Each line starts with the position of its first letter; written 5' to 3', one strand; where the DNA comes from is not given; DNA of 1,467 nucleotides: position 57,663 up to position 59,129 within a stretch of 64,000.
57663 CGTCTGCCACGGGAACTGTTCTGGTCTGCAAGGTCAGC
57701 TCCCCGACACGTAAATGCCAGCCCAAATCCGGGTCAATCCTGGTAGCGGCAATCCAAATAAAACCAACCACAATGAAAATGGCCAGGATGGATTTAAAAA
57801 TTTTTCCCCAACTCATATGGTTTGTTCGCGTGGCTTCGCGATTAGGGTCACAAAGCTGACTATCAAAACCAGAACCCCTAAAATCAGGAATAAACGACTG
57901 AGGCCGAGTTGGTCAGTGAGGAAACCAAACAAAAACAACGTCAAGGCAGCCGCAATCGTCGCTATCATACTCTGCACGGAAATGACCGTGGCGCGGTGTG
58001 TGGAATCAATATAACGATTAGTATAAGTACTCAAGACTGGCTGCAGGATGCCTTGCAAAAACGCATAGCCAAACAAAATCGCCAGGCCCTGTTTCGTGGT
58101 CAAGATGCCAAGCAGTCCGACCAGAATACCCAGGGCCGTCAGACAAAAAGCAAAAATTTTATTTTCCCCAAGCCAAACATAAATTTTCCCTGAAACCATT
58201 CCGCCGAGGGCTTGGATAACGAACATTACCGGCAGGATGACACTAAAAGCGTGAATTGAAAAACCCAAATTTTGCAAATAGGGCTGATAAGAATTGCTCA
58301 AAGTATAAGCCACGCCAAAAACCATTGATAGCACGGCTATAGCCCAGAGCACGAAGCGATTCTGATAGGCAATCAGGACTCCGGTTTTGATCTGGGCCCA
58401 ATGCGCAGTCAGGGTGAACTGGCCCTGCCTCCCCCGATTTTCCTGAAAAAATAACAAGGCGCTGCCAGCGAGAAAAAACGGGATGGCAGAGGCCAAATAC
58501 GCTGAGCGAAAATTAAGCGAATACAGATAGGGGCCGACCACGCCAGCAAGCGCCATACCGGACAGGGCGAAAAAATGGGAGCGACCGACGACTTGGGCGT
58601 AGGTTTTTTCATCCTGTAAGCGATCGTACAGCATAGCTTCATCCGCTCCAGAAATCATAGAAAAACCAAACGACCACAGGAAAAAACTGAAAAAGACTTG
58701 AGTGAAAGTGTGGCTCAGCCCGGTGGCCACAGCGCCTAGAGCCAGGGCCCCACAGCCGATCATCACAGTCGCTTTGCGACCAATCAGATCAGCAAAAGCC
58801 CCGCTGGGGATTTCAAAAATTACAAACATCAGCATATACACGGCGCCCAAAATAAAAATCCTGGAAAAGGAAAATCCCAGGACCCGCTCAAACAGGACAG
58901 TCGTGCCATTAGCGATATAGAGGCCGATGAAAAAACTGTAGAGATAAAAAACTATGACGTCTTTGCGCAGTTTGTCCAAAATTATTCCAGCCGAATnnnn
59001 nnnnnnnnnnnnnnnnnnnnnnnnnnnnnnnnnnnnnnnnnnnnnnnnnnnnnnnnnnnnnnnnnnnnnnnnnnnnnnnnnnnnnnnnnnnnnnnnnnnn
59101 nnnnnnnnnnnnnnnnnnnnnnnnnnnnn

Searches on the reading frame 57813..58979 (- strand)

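Call 7: search_protein_families(library=pfam, proteins=[window:57813-58979:-], max_evalue=0.01)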
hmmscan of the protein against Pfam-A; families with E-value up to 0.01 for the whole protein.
window:57813-58979:- (388 aa): 1 family
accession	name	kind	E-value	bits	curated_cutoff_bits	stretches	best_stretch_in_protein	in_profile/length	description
PF07690.21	MFS_1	-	8.7e-31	107.5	33.4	2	16-306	8-302/347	Major Facilitator Superfamily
